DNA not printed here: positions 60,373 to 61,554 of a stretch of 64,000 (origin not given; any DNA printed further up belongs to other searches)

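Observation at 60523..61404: YhaM homologue with nearly all HD-domain metal ligands replaced: a probable pseudo-nuclease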

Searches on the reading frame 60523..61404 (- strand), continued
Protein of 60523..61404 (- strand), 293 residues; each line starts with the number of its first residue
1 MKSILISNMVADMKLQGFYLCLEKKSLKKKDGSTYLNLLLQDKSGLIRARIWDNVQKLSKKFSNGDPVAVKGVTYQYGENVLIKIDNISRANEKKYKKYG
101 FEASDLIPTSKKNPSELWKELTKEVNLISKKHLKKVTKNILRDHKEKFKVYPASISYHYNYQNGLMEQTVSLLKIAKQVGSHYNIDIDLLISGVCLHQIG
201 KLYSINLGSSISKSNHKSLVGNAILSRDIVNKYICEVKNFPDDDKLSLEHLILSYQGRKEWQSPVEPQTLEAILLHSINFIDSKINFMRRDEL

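Call 17: search_protein_representatives(protein=window:60523-61404:-)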
Query: 293 residues. Proteins with E-value up to 0.001 (for the whole library): 5847; up to 1e-10: 3094; up to 1e-30: 275. The best 150 are listed.
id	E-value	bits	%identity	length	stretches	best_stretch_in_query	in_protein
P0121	1.8e-110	385.2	60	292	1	1-290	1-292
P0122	4.8e-68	246.1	41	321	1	6-287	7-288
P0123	1.1e-62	228.4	88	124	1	171-292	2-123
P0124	7.7e-61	222.4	35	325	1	2-289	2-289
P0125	7.3e-59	216.0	38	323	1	14-289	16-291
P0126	1.2e-57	211.9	78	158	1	161-285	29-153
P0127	1.4e-56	208.4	37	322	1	2-288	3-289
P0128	3.2e-53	197.4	36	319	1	6-291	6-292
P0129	9.3e-53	195.9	37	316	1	6-290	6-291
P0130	2.8e-50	187.8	34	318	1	6-290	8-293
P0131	3.8e-50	187.4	35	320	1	6-289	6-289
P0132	2.6e-49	184.6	32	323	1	15-291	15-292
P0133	6.4e-48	180.1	36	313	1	2-291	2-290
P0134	1.1e-47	179.4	34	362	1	9-289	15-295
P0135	1.2e-47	179.2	33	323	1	9-290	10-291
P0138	3.1e-45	171.3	35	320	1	5-288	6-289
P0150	1.1e-40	156.4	33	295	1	1-255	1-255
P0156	1.2e-39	153.0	32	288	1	8-285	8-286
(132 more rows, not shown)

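Call 19: list_cluster_members(proteins=[P0121, P0122, P0124, P0125, P0127, P0128, P0129, P0138, P0150, P0156])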
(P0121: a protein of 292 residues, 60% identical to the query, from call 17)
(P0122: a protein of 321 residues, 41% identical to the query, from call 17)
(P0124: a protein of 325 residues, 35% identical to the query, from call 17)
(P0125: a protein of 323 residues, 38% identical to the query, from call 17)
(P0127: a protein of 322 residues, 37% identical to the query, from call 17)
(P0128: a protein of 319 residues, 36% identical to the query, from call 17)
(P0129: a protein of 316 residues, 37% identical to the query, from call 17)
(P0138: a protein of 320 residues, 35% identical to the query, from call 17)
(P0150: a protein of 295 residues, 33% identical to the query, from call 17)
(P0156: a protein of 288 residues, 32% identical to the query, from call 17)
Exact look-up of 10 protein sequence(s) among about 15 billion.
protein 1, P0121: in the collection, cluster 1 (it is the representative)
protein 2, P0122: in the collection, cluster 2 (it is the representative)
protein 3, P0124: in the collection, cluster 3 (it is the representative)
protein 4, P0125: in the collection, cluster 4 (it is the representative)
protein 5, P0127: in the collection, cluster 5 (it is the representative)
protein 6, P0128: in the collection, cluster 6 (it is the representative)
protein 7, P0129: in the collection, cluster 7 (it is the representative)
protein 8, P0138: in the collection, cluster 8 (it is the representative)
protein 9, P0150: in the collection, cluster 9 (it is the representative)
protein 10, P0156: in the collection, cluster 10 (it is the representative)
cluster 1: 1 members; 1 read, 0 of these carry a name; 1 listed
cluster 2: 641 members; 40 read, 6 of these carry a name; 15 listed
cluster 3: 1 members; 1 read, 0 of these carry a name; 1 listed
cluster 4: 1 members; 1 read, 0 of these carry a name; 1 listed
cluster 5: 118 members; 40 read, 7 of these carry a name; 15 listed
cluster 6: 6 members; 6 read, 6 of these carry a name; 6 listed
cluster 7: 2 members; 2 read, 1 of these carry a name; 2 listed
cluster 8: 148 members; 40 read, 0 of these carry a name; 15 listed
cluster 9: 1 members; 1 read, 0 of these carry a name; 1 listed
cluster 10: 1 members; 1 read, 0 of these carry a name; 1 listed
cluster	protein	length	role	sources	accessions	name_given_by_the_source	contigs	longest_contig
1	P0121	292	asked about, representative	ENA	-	-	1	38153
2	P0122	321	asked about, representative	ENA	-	-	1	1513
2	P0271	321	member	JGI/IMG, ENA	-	3'-5' exoribonuclease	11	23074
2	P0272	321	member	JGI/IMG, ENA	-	3'-5' exoribonuclease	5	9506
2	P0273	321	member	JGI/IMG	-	3'-5' exoribonuclease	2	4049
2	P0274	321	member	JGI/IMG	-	3'-5' exoribonuclease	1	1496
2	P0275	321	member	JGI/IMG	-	3'-5' exoribonuclease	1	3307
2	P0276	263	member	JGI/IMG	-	3'-5' exoribonuclease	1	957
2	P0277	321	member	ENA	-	-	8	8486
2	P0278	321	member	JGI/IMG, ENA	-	-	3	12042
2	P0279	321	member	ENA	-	-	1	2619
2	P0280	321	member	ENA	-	-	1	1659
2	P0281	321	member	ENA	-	-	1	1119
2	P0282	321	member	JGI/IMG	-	-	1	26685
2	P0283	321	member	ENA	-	-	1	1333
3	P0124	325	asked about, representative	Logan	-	-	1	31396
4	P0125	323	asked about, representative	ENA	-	-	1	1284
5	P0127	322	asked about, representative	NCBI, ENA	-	-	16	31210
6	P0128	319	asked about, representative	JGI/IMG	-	3'-5' exoribonuclease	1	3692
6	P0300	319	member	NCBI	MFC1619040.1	3'-5' exoribonuclease YhaM family protein [Candidatus Neomarinimicrobiota bacterium]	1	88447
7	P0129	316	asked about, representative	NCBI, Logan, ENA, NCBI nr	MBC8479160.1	MAG: HD domain-containing protein [FCB group bacterium] | HD domain-containing protein [FCB group bacterium]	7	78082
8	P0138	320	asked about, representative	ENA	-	-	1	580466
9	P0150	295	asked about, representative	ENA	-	-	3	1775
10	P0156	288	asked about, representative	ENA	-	-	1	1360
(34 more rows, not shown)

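Call 20: find_encoding_contigs(protein=P0127, flank=6000, max_places=3)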
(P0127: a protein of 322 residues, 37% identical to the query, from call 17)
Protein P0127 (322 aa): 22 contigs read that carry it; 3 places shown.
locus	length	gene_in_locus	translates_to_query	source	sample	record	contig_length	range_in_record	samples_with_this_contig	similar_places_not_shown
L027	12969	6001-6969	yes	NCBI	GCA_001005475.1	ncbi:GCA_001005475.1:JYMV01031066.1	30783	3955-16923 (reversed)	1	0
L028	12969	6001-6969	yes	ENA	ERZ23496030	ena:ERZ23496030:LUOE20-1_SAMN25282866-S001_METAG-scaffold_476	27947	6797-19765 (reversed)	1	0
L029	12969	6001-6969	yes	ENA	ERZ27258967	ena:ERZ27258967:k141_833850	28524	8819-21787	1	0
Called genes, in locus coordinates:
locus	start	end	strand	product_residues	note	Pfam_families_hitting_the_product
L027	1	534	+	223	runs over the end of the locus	PF02742:Fe_dep_repr_C, PF04023:FeoA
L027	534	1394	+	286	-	PF13406:SLT_2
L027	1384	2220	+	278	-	PF02678:Pirin, PF05726:Pirin_C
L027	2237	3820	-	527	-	PF00890:FAD_binding_2 (weak), PF01266:DAO (weak), PF01494:FAD_binding_3 (weak), PF01946:Thi4 (faint), PF03486:HI0933_like (faint), PF07992:Pyr_redox_2 (faint), PF01593:Amino_oxidase, PF13450:NAD_binding_8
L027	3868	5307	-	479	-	PF01139:RtcB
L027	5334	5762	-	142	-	PF01951:Archease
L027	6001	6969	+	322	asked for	PF01336:tRNA_anti-codon (weak), PF01966:HD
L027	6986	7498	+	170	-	PF20221:DUF6580 (weak)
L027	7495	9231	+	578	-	-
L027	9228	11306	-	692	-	PF13620:CarboxypepD_reg (weak), PF13715:CarbopepD_reg_2 (weak), PF07715:Plug (weak), PF00593:TonB_dep_Rec_b-barrel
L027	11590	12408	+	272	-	PF06347:SH3_4 (weak), PF08239:SH3_3, PF18348:SH3_16, PF08239:SH3_3 (weak), PF00877:NLPC_P60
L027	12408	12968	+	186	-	PF01844:HNH, PF13395:HNH_4, PF14279:HNH_5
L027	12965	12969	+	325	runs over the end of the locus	PF00579:tRNA-synt_1b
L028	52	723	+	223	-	PF02742:Fe_dep_repr_C, PF04023:FeoA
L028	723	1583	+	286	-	PF13406:SLT_2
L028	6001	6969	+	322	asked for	PF01336:tRNA_anti-codon (weak), PF01966:HD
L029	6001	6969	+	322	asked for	PF01336:tRNA_anti-codon (weak), PF01966:HD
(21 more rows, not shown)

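Call 21: find_encoding_contigs(protein=P0121, flank=6000, max_places=2)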
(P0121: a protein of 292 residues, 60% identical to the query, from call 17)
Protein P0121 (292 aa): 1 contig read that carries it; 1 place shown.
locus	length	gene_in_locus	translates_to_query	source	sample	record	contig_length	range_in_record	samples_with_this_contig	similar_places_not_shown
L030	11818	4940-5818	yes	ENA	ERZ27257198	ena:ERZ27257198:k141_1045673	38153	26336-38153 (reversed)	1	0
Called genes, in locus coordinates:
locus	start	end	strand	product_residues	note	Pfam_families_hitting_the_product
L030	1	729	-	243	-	?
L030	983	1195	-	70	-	PF11297:DUF3098 (weak)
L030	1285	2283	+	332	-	PF02618:YceG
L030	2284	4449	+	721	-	PF00580:UvrD-helicase, PF01443:Viral_helicase1 (faint), PF13245:AAA_19, PF13604:AAA_30 (faint), PF13361:UvrD_C, PF13538:UvrD_C_2 (weak), PF21196:PcrA_UvrD_tudor (weak)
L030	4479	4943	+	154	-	PF01475:FUR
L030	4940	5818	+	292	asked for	-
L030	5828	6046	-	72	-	-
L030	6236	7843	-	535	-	PF13715:CarbopepD_reg_2 (weak)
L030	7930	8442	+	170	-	PF01844:HNH, PF13395:HNH_4, PF14279:HNH_5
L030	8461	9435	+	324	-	PF00579:tRNA-synt_1b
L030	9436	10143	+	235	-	PF02616:SMC_ScpA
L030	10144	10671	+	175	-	PF04079:SMC_ScpB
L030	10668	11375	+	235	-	PF00849:PseudoU_synth_2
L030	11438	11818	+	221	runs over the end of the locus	PF02224:Cytidylate_kin, PF13189:Cytidylate_kin2, PF13238:AAA_18 (weak)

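Call 31: predict_structure(alignment_id=A1)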
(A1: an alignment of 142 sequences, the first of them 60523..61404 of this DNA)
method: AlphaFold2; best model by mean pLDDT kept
length: 293 residues; sequences in the alignment: 142
mean_pLDDT: 92.3   pTM: 0.85
mean pLDDT of the five models: 92.3, 92.1, 92.1, 91.8, 91.8
residues with pLDDT >= 90: 244; 70-90: 33; 50-70: 12; < 50: 4
segments of 3 or more residues with pLDDT < 50: none
pLDDT, mean of each block of 10 residues (from residue 1): 83 95 95 97 95 95 93 96 97 88 88 95 98 98 94 90 96 96 96 97 79 57 95 97 98 96 96 98 91 49
secondary structure, 60 per line:
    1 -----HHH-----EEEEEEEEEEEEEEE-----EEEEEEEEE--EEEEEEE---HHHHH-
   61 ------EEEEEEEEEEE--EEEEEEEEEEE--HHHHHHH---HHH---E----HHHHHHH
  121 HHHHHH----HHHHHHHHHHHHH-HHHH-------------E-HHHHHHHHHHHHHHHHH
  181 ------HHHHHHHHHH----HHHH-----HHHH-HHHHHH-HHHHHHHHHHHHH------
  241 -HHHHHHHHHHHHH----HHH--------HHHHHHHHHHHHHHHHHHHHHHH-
elements in order: E14-28 E34-42 E45-51 H55-59 E67-77 E80-90 H93-99 H114-126 H131-143 H145-148 H164-180 H187-196 H201-204 H210-213 H215-220 H222-234 H242-254 H270-292

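Call 34: fold_search(model_id=the predicted structure, library=pdb)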
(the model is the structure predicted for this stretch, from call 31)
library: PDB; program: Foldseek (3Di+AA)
matches with E <= 10: 1078; with E <= 0.001: 71
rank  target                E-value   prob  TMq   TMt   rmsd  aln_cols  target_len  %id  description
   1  9h3f_A                4.5e-12  1.00  0.58  0.80   2.3       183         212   31  Cryo-EM structure of YhaM (released 2025-08-06)
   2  2k5v_MODEL_1_A        1.2e-06  1.00  0.26  0.69   3.5        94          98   24  SOLUTION NMR STRUCTURE OF the second OB-fold domain of replication protein A from Methanococcus maripaludis. N (released 2008-08-19)
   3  3dm3_A                1.5e-05  1.00  0.26  0.70   3.3        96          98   22  Crystal structure of a domain of a Replication factor A protein, from Methanocaldococcus jannaschii. NorthEast Structu (released 2008-08-26)
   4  1b8a_A                4.1e-05  1.00  0.27  0.18  12.3       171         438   16  ASPARTYL-TRNA SYNTHETASE (released 1999-02-02)
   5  3e0e                  4.4e-05  1.00  0.27  0.81   2.2        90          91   21  Crystal structure of a domain of replication protein A from Methanococcus maripaludis. NorthEast Structural Genomics tar (released 2008-09-30)
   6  8tc9_A                6.0e-05  1.00  0.26  0.18  15.4       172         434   14  Human asparaginyl-tRNA synthetase bound to OSM-S-106 (released 2024-02-07)
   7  8tc7_C                6.4e-05  1.00  0.26  0.18  15.5       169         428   15  Human asparaginyl-tRNA synthetase, apo form (released 2024-02-07)
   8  5d8e_C                7.5e-05  1.00  0.25  0.64   3.2        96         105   22  crystal structure of SSB from homo sapiens (released 2016-08-17)
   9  8aaj_B                8.4e-05  1.00  0.26  0.39  13.8       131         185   14  Crystal structure of the Pyrococcus abyssi RPA (apo form) (released 2023-05-03)
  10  8tc7_D                8.9e-05  1.00  0.26  0.18  15.5       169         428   15  Human asparaginyl-tRNA synthetase, apo form (released 2024-02-07)
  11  5d8f_B                9.4e-05  1.00  0.26  0.66   2.4        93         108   22  crystal structure of SSB and ssDNA complex from homo sapiens (released 2016-08-17)
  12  8h53_B                9.4e-05  1.00  0.27  0.19  15.2       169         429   14  Human asparaginyl-tRNA synthetase in complex with asparagine-AMP (released 2023-10-25)
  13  1wyd_B                1.0e-04  1.00  0.26  0.19  13.7       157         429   13  Crystal Structure of Aspartyl-tRNA synthetase from Sulfolobus tokodaii (released 2006-07-04)
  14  8tc9_C                1.1e-04  1.00  0.26  0.18  15.3       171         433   14  Human asparaginyl-tRNA synthetase bound to OSM-S-106 (released 2024-02-07)
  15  3f2b_A                1.2e-04  1.00  0.27  0.08   2.2        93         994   14  DNA Polymerase PolC from Geobacillus kaustophilus complex with DNA, dGTP, Mg and Zn (released 2009-01-20)
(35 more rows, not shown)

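Call 38: find_encoding_contigs(protein=P0271, flank=7000, max_places=2)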
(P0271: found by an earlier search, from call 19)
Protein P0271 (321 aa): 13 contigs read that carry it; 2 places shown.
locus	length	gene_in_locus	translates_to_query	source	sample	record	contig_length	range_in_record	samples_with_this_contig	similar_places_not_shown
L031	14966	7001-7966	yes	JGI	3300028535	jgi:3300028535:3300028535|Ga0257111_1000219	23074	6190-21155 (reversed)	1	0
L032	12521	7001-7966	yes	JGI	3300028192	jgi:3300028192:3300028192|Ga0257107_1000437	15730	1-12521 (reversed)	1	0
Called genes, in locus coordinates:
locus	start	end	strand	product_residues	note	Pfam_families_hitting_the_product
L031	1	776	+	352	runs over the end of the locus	PF02618:YceG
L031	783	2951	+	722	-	PF00580:UvrD-helicase, PF01443:Viral_helicase1 (faint), PF13245:AAA_19, PF13604:AAA_30 (faint), PF13361:UvrD_C, PF13538:UvrD_C_2, PF21196:PcrA_UvrD_tudor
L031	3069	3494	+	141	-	PF01475:FUR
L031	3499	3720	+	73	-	PF04023:FeoA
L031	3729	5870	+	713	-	PF01926:MMR_HSR1, PF02421:FeoB_N, PF09439:SRPRB (weak), PF07670:Gate, PF07664:FeoB_C, PF07670:Gate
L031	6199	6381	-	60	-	-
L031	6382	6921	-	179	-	PF01073:3Beta_HSD, PF01370:Epimerase, PF02719:Polysacc_synt_2, PF04321:RmlD_sub_bind, PF05368:NmrA, PF16363:GDP_Man_Dehyd, PF13460:NAD_binding_10, PF07993:NAD_binding_4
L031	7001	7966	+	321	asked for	PF01336:tRNA_anti-codon, PF01966:HD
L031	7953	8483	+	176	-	PF12822:ECF_trnsprt (weak)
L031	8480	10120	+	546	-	-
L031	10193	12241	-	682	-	PF13715:CarbopepD_reg_2 (weak), PF07715:Plug (weak)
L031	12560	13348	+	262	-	PF06347:SH3_4 (weak), PF08239:SH3_3 (weak), PF18348:SH3_16, PF00877:NLPC_P60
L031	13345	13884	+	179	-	PF01844:HNH, PF13395:HNH_4, PF14279:HNH_5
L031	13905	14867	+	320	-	PF00579:tRNA-synt_1b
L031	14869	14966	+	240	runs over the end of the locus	PF02616:SMC_ScpA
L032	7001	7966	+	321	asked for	PF01336:tRNA_anti-codon, PF01966:HD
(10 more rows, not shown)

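Call 39: find_encoding_contigs(protein=P0300, flank=7000, max_places=2)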
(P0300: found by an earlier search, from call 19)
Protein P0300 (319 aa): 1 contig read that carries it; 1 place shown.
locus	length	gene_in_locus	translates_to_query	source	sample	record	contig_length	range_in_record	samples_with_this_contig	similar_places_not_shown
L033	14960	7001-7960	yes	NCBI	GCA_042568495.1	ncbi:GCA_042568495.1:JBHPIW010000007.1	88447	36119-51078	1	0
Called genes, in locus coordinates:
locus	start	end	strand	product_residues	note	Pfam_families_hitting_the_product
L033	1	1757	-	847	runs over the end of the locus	-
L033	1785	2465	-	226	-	PF02224:Cytidylate_kin, PF13189:Cytidylate_kin2 (weak), PF13671:AAA_33 (faint)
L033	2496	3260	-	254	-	PF01479:S4, PF00849:PseudoU_synth_2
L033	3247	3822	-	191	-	PF04079:SMC_ScpB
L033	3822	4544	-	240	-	PF02616:SMC_ScpA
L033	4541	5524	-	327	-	PF00579:tRNA-synt_1b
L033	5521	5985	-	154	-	PF01844:HNH, PF13395:HNH_4 (weak), PF14279:HNH_5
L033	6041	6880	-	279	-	PF23795:SH3_YKFC_2nd (faint), PF06347:SH3_4 (faint), PF08239:SH3_3, PF18348:SH3_16 (weak), PF00877:NLPC_P60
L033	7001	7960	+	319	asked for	PF07514:TraI_2 (faint), PF01966:HD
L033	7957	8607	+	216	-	PF12822:ECF_trnsprt (weak)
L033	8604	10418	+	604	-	-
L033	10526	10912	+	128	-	PF01475:FUR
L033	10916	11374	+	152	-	PF00578:AhpC-TSA, PF08534:Redoxin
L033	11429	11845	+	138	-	PF00210:Ferritin (faint), PF02915:Rubrerythrin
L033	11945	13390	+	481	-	PF02754:CCG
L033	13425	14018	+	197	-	PF12007:DUF3501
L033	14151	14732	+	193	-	PF02777:Sod_Fe_C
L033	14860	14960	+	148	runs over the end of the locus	PF05014:Nuc_deoxyrib_tr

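Call 40: search_protein_families(library=pfam, proteins=[L031:7953-8483:+, L031:8480-10120:+, L033:7957-8607:+, L033:8604-10418:+, L027:7495-9231:+], max_evalue=0.1)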
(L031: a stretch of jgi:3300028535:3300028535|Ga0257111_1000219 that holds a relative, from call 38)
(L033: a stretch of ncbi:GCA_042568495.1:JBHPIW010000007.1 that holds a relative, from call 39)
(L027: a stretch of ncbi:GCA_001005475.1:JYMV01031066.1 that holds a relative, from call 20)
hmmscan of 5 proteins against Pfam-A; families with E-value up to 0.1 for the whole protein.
L031:7953-8483:+ (176 aa): 2 families
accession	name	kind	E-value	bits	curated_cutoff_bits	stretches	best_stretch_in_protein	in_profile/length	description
PF12822.12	ECF_trnsprt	-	1.1e-06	29.2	30.7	1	5-162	2-166/169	ECF transporter, substrate-specific component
PF07155.17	ECF-ribofla_trS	-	0.0083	16.6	26.7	1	3-163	4-165/172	ECF-type riboflavin transporter, S component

L031:8480-10120:+ (546 aa): 0 families

L033:7957-8607:+ (216 aa): 3 families
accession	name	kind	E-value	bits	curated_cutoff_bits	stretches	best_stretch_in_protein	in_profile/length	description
PF12822.12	ECF_trnsprt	-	3.4e-06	27.6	30.7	1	5-165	2-169/169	ECF transporter, substrate-specific component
PF07155.17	ECF-ribofla_trS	-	3.5e-05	24.3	26.7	1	3-159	4-161/172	ECF-type riboflavin transporter, S component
PF02285.20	COX8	-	0.043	14.2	24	0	5-24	16-35/43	Cytochrome oxidase c subunit VIII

L033:8604-10418:+ (604 aa): 0 families

L027:7495-9231:+ (578 aa): 0 families

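Call 46: find_encoding_contigs(protein=P0138, flank=7000, max_places=2)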
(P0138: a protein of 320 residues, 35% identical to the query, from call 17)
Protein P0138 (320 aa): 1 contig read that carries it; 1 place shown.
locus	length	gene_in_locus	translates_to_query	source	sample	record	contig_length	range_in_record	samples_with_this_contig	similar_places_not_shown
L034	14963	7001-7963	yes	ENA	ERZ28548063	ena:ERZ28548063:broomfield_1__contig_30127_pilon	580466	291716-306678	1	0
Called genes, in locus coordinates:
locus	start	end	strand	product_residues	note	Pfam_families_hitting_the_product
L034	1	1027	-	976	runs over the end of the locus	PF17128:DUF5107, PF07719:TPR_2 (faint), PF12895:ANAPC3 (faint), PF13424:TPR_12 (faint), PF13428:TPR_14 (faint), PF13432:TPR_16 (faint), PF14559:TPR_19 (weak)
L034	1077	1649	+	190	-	PF04832:SOUL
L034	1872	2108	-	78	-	PF11297:DUF3098 (weak)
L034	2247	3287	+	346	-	PF02618:YceG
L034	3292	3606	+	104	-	PF00580:UvrD-helicase, PF13245:AAA_19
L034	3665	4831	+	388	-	PF00580:UvrD-helicase, PF13245:AAA_19 (weak), PF13361:UvrD_C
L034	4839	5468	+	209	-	PF13361:UvrD_C, PF13538:UvrD_C_2, PF21196:PcrA_UvrD_tudor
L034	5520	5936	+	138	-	PF01475:FUR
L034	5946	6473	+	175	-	PF10634:Iron_transport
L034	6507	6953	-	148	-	-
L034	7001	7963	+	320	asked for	PF01336:tRNA_anti-codon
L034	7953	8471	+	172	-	-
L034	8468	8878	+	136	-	-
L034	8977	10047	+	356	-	-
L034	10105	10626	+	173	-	PF01844:HNH, PF13395:HNH_4, PF14279:HNH_5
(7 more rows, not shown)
